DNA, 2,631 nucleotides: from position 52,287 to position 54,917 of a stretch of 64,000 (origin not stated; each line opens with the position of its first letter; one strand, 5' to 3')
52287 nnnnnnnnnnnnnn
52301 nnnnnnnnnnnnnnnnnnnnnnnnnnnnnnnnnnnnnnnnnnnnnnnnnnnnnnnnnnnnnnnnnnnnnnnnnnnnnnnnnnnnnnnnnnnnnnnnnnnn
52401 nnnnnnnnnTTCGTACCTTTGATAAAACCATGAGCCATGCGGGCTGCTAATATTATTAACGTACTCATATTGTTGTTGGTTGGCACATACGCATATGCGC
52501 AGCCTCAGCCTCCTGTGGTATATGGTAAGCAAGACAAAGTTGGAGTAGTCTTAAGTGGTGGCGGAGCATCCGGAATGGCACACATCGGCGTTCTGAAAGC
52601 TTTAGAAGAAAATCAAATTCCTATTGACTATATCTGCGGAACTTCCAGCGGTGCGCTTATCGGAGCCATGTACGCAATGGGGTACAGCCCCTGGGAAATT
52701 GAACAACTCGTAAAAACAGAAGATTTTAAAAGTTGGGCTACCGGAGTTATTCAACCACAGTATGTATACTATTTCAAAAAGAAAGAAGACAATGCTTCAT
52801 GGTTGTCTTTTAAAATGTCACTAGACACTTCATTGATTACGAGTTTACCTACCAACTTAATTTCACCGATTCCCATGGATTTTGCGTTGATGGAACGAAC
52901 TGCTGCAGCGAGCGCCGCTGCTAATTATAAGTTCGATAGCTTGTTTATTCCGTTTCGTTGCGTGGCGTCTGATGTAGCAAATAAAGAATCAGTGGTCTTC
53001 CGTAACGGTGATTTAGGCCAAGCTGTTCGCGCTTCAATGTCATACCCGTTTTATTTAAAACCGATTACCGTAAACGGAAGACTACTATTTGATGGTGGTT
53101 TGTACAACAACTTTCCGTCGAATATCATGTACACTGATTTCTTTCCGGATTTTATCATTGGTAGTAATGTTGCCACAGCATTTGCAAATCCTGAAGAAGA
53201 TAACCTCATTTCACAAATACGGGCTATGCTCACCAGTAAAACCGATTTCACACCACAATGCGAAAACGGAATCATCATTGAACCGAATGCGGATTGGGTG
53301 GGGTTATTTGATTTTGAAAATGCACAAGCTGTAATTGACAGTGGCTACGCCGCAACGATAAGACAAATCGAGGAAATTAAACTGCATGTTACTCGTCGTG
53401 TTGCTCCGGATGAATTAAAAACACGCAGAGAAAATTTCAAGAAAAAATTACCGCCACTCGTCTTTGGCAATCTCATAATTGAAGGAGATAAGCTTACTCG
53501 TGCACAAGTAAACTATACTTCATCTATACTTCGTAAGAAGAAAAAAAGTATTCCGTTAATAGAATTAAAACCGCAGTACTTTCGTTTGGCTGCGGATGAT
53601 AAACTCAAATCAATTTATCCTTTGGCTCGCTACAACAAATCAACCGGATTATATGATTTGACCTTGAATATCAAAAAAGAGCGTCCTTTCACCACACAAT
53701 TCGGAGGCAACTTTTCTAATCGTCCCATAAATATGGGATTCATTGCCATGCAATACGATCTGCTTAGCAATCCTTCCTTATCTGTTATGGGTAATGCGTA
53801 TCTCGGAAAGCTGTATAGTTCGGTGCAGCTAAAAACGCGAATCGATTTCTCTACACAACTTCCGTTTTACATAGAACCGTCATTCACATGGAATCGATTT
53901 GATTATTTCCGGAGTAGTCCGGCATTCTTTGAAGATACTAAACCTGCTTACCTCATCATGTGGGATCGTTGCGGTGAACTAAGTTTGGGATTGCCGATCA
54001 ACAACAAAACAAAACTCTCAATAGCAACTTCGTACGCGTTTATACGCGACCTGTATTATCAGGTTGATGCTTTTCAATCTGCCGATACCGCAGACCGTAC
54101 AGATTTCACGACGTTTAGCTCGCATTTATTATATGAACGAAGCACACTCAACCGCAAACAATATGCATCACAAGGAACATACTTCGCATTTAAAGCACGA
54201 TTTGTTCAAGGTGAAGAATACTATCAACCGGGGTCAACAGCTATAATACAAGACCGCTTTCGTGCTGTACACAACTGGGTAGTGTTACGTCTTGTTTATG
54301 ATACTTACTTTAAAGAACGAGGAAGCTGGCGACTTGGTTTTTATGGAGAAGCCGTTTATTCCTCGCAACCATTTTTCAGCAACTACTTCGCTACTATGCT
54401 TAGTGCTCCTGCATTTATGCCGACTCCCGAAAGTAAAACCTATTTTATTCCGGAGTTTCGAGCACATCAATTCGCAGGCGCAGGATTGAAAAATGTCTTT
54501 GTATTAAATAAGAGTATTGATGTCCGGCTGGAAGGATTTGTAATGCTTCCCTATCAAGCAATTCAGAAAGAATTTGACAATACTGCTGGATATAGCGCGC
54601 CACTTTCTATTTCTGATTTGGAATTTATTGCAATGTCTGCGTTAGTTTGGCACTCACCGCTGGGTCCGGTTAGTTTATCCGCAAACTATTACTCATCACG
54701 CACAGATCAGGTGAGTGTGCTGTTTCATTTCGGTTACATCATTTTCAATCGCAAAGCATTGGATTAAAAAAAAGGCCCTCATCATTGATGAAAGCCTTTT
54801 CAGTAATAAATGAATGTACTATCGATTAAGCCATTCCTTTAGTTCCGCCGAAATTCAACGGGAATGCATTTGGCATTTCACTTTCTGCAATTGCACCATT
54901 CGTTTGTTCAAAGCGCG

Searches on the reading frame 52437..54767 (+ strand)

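Call 112: search_protein_families(library=pfam, proteins=[window:52437-54767:+], max_evalue=0.00001)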
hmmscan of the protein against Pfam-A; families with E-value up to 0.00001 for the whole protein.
window:52437-54767:+ (776 aa): 1 family
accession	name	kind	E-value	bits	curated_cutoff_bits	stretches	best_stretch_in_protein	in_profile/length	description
PF01734.28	Patatin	-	2.9e-31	109.6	27.7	1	37-227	1-186/191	Patatin-like phospholipase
